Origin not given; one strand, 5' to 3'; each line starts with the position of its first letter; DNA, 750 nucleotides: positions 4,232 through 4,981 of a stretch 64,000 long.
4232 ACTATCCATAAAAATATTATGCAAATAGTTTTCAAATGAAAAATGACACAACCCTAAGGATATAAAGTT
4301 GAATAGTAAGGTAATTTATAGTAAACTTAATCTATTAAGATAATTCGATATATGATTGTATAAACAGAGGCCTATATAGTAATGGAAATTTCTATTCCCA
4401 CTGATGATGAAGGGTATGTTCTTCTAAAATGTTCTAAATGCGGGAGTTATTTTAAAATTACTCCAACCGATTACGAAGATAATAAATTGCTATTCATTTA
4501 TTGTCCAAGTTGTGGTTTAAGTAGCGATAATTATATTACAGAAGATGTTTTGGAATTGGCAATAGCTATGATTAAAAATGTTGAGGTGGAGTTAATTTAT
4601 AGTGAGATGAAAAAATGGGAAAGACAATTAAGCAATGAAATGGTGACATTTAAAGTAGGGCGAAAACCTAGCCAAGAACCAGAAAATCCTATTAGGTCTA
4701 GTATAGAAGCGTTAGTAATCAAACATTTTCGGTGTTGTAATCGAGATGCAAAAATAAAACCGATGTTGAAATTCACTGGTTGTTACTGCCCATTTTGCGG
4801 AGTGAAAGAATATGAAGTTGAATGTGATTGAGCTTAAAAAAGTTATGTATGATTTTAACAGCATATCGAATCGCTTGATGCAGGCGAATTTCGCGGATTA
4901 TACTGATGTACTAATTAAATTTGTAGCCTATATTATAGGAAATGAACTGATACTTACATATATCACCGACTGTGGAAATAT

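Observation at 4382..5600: Orphan two-gene module (double zinc-ribbon protein plus 262-aa protein with hydrophobic tail) next to Hachiman: candidate undescribed defence or accessory system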

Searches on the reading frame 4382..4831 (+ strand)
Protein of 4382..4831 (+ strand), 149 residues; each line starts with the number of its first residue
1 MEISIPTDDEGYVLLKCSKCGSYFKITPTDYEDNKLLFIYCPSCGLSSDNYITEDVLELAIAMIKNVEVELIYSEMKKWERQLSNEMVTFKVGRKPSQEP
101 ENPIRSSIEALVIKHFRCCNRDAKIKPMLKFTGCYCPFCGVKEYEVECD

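Call 4: search_protein_families(library=pfam, proteins=[window:4382-4831:+], max_evalue=1)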
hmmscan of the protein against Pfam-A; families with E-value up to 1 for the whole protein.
window:4382-4831:+ (149 aa): 12 families
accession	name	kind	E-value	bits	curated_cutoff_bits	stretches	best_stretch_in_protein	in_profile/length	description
PF08271.17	Zn_Ribbon_TF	-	0.00096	19.1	29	1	16-50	2-32/43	TFIIB zinc-binding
PF25206.1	DUF7836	-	0.0011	19.3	26.7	1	9-46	2-38/59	Domain of unknown function (DUF7836)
PF05207.18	Zn_ribbon_CSL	-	0.0012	19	29.2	1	11-46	15-48/55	CSL zinc finger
PF12172.15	zf-ChsH2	-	0.0017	18.5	23.2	0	33-45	6-18/37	ChsH2, rubredoxin-like zinc ribbon domain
PF14354.12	Lar_restr_allev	-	0.012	16.3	28.6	1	14-65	3-52/58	Restriction alleviation protein Lar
PF10825.13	DUF2752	-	0.017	15.6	27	2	127-141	2-16/49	Protein of unknown function (DUF2752)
PF09845.14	OapC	-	0.045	14.4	23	1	16-112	3-93/133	Origin-associated protein OapC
PF13453.11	Zn_ribbon_TFIIB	-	0.065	13.1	22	1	16-45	1-26/41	Transcription factor zinc-finger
PF13408.12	Zn_ribbon_recom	-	0.072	13.9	25.3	1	14-61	5-53/58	Recombinase zinc beta ribbon domain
PF01155.25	HypA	-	0.21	12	28.9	1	14-51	70-99/112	Hydrogenase/urease nickel incorporation, metallochaperone, hypA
PF13248.11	Zn_ribbon_3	-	0.28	11.2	27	0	39-45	3-9/26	zinc-ribbon domain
PF07282.18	Cas12f1-like_TNB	-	0.34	11.5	26.3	1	16-49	30-51/60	Cas12f1-like, TNB domain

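Call 5: search_protein_families(library=padloc, proteins=[window:4382-4831:+], max_evalue=1)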
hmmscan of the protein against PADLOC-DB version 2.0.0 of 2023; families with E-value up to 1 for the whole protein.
window:4382-4831:+ (149 aa): 1 family
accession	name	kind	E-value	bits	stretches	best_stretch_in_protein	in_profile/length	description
PDLC04447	PDC-M14A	-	3e-52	175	1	1-142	6-150/152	-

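Call 6: search_protein_families(library=ncbifam, proteins=[window:4382-4831:+], max_evalue=1)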
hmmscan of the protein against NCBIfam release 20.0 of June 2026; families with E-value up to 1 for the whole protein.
window:4382-4831:+ (149 aa): 5 families
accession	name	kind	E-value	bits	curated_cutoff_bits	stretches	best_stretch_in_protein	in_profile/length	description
NF038384.1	zinc_YnfU_fam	subfamily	0.0037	16.8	36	0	14-26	38-50/52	YnfU family zinc-binding protein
NF053663.1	RPWMISH_prot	domain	0.19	12.5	120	1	16-53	7-41/115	RPWMISH domain-containing protein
TIGR03655.1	anti_R_Lar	subfamily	0.2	12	39.6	0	136-146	4-14/55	Lar family restriction alleviation protein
TIGR04165.1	methano_modCys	hypoth_equivalog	0.25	11.6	60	0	15-25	37-47/50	TIGR04165 family Cys-rich peptide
NF041070.1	carrier_LysW_Arch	domain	0.36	10.9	75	1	2-28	11-37/57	alpha-aminoadipate/glutamate carrier protein LysW/ArgW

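Call 7: search_protein_families(library=phrogs, proteins=[window:4382-4831:+], max_evalue=1)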
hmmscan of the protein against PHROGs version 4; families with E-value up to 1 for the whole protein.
window:4382-4831:+ (149 aa): 14 families
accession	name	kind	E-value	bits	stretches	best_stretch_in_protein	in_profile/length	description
phrog_32384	-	unknown function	0.0002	22.2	1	5-52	14-60/215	-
phrog_559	-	DNA, RNA and nucleotide metabolism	0.00086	19.2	1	10-143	149-243/607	HNH endonuclease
phrog_1315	-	unknown function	0.0086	17.3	1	13-83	5-87/108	-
phrog_15404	-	unknown function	0.0098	17.2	1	15-71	8-59/89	-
phrog_21525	-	unknown function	0.017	16.6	1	13-45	70-100/108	-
phrog_10268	-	unknown function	0.017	16.1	1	7-25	14-31/53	-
phrog_7033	-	unknown function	0.02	15.9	0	134-142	84-92/197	-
phrog_6422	-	moron, auxiliary metabolic gene and host takeover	0.026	15.9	1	11-53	4-45/120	Lar-like restriction alleviation protein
phrog_35899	-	unknown function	0.039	15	1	16-58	7-49/112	-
phrog_95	-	integration and excision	0.049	13.2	1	14-79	376-447/651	integrase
phrog_22274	-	unknown function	0.2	13.3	0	127-142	20-35/81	-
phrog_22543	-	unknown function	0.47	11.9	1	16-52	67-101/105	-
phrog_23920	-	unknown function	0.51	11.4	1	13-45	3-33/62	-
phrog_6504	-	unknown function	0.67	11.2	0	7-26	27-46/61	-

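Call 12: find_homologous_proteins(query=window:4382-4828:+)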
Query window:4382-4828:+ (149 aa): 555 proteins with E <= 0.001 among 576 candidates; the best 120 are listed.
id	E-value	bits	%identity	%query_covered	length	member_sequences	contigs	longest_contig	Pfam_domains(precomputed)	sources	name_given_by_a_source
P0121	5.0e-97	340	100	100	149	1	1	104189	-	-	-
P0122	1.7e-73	263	76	99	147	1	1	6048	-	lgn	-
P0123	3.6e-68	246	73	99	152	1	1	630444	-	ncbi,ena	-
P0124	4.7e-68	246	72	98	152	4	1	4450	-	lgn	-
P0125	4.3e-67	243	71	99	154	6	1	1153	-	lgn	-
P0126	1.0e-65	238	67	99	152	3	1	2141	-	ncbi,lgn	-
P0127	2.1e-65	237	69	99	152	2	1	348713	-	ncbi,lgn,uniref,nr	ncbi:hypothetical protein [Papillibacter cinnamivorans]|uniref:TFIIB-type zinc ribbon-containing pro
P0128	2.5e-64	234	66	99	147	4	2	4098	-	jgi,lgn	-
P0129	3.4e-64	233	69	99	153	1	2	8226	-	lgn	-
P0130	3.5e-64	233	67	99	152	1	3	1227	PF14354.14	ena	-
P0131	3.9e-64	233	68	99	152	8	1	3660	-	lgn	-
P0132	5.0e-64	233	69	99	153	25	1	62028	-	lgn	-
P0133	6.1e-64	232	68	99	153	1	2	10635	-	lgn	-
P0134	1.6e-63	231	66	99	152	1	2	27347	-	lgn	-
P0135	1.6e-63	231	68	99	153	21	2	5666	-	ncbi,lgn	-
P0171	1.6e-60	221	64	99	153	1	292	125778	-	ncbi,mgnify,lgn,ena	mgnify:CR=1 FL=1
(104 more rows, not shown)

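Call 24: find_encoding_contigs(protein=P0171, flank=10000, max_places=6)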
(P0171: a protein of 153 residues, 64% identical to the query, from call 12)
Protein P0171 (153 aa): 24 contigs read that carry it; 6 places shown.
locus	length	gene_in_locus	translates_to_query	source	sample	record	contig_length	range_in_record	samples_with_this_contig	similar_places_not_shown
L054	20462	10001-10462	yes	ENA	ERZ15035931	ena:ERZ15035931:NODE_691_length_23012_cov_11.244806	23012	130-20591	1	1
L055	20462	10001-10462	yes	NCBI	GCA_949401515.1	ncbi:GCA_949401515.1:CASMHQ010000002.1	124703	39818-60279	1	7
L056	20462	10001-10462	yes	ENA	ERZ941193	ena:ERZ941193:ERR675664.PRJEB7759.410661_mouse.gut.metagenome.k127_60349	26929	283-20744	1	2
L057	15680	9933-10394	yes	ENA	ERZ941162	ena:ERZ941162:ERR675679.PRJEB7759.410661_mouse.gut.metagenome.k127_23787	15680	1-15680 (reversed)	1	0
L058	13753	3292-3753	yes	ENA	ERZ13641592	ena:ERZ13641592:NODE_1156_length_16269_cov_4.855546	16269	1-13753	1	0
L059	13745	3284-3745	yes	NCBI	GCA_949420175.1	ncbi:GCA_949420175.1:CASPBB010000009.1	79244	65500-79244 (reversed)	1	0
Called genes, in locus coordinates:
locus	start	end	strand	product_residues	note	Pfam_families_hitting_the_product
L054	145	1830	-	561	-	PF00239:Resolvase, PF07508:Recombinase, PF13408:Zn_ribbon_recom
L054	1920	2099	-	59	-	-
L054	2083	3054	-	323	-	PF01076:Mob_Pre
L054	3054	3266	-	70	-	PF20075:DUF6471 (weak)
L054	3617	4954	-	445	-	PF19263:DUF5906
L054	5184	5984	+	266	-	PF13560:HTH_31, PF13744:HTH_37 (weak), PF01381:HTH_3, PF12844:HTH_19, PF13413:HTH_25 (weak), PF13443:HTH_26 (weak)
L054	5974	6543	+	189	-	PF04542:Sigma70_r2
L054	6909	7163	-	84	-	PF13443:HTH_26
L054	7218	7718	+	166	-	PF06908:YpsA, PF02481:DNA_processg_A (weak)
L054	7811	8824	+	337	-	PF13651:EcoRI_methylase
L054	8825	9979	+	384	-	PF03235:GmrSD_N, PF01844:HNH, PF14279:HNH_5 (weak)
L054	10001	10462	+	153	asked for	-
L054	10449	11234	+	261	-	-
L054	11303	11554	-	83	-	PF19537:DUF6061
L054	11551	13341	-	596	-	PF01938:TRAM, PF05958:tRNA_U5-meth_tr, PF02475:TRM5-TYW2_MTfase (faint), PF03602:Cons_hypoth95, PF05175:MTS (weak), PF09445:Methyltransf_15, PF13847:Methyltransf_31, PF13649:Methyltransf_25, +1 more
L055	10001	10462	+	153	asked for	-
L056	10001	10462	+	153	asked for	-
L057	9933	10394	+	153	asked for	-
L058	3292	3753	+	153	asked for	-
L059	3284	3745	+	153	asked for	-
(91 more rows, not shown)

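Call 36: predict_structure(alignment_id=A2)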
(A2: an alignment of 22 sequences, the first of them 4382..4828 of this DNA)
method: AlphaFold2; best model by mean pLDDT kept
length: 149 residues; sequences in the alignment: 22
mean_pLDDT: 60.2   pTM: 0.40
mean pLDDT of the five models: 60.2, 55.9, 55.5, 54.7, 51.3
residues with pLDDT >= 90: 0; 70-90: 55; 50-70: 41; < 50: 53
segments of 3 or more residues with pLDDT < 50: 1-3, 32-36, 102-117, 121-149
pLDDT, mean of each block of 10 residues (from residue 1): 53 72 66 53 72 66 74 84 79 77 41 45 40 41 37
secondary structure, 60 per line:
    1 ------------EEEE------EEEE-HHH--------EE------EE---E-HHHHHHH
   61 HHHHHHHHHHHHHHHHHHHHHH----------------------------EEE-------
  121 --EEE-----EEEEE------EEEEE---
elements in order: E13-16 E23-26 H54-82 E111-113 E123-125 E131-135 E142-146

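Call 37: search_solved_structures(query=A2, max_evalue=10, show_alignments=2)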
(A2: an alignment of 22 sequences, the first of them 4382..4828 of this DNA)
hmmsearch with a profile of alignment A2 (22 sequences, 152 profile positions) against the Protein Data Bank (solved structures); distinct sequences matched with E-value up to 10: 21.
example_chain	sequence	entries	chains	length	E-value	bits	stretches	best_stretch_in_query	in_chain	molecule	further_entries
3p6j_A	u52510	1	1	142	7e-09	39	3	2-38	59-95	de novo designed beta-trefoil architecture with symmetric primary structure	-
3p6i_A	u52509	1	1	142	3.8e-08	36.6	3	2-38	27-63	de novo designed beta-trefoil architecture with symmetric primary structure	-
3o4c_A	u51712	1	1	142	4.1e-07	33.3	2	2-38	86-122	de novo designed beta-trefoil architecture with symmetric primary structure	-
4f34_A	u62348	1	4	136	1.1e-06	31.8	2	2-35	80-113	de novo protein Symfoil-4V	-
3o4b_A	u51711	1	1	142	1.3e-06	31.6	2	2-38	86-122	de novo designed beta-trefoil architecture with symmetric primary structure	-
3o4d_A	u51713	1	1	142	8.6e-06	29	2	3-38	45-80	de novo designed beta-trefoil architecture with symmetric primary structure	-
3snv_A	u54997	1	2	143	2.4e-05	27.5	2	2-38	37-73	Symfoil-4T/Permutation #1 synthetic protein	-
3o4a_A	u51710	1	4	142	2.7e-05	27.3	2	2-38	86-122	de novo designed beta-trefoil architecture with symmetric primary structure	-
3o49_A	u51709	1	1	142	0.00011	25.4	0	3-38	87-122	de novo designed beta-trefoil architecture with symmetric primary structure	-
4qkr_A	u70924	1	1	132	0.00056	23.1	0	6-38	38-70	DE NOVO PROTEIN 6XTYR/PV2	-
3q7w_A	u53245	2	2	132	0.0015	21.6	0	6-38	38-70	de novo designed beta-trefoil architecture with symmetric primary structure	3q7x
3q7y_A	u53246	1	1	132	0.015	18.5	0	6-38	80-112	De novo designed beta-trefoil architecture with symmetric primary structure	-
3ogf_A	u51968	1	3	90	0.02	18.1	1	3-38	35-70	de novo designed dimeric trefoil-fold sub-domain which forms homo-trimer assembly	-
4d8h_A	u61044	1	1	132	0.045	16.9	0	5-38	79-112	de novo protein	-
4ow4_A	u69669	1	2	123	0.051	16.7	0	2-38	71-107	Beta-terfoil designed by folding nucleus symmetric expansion (""Phifoil"")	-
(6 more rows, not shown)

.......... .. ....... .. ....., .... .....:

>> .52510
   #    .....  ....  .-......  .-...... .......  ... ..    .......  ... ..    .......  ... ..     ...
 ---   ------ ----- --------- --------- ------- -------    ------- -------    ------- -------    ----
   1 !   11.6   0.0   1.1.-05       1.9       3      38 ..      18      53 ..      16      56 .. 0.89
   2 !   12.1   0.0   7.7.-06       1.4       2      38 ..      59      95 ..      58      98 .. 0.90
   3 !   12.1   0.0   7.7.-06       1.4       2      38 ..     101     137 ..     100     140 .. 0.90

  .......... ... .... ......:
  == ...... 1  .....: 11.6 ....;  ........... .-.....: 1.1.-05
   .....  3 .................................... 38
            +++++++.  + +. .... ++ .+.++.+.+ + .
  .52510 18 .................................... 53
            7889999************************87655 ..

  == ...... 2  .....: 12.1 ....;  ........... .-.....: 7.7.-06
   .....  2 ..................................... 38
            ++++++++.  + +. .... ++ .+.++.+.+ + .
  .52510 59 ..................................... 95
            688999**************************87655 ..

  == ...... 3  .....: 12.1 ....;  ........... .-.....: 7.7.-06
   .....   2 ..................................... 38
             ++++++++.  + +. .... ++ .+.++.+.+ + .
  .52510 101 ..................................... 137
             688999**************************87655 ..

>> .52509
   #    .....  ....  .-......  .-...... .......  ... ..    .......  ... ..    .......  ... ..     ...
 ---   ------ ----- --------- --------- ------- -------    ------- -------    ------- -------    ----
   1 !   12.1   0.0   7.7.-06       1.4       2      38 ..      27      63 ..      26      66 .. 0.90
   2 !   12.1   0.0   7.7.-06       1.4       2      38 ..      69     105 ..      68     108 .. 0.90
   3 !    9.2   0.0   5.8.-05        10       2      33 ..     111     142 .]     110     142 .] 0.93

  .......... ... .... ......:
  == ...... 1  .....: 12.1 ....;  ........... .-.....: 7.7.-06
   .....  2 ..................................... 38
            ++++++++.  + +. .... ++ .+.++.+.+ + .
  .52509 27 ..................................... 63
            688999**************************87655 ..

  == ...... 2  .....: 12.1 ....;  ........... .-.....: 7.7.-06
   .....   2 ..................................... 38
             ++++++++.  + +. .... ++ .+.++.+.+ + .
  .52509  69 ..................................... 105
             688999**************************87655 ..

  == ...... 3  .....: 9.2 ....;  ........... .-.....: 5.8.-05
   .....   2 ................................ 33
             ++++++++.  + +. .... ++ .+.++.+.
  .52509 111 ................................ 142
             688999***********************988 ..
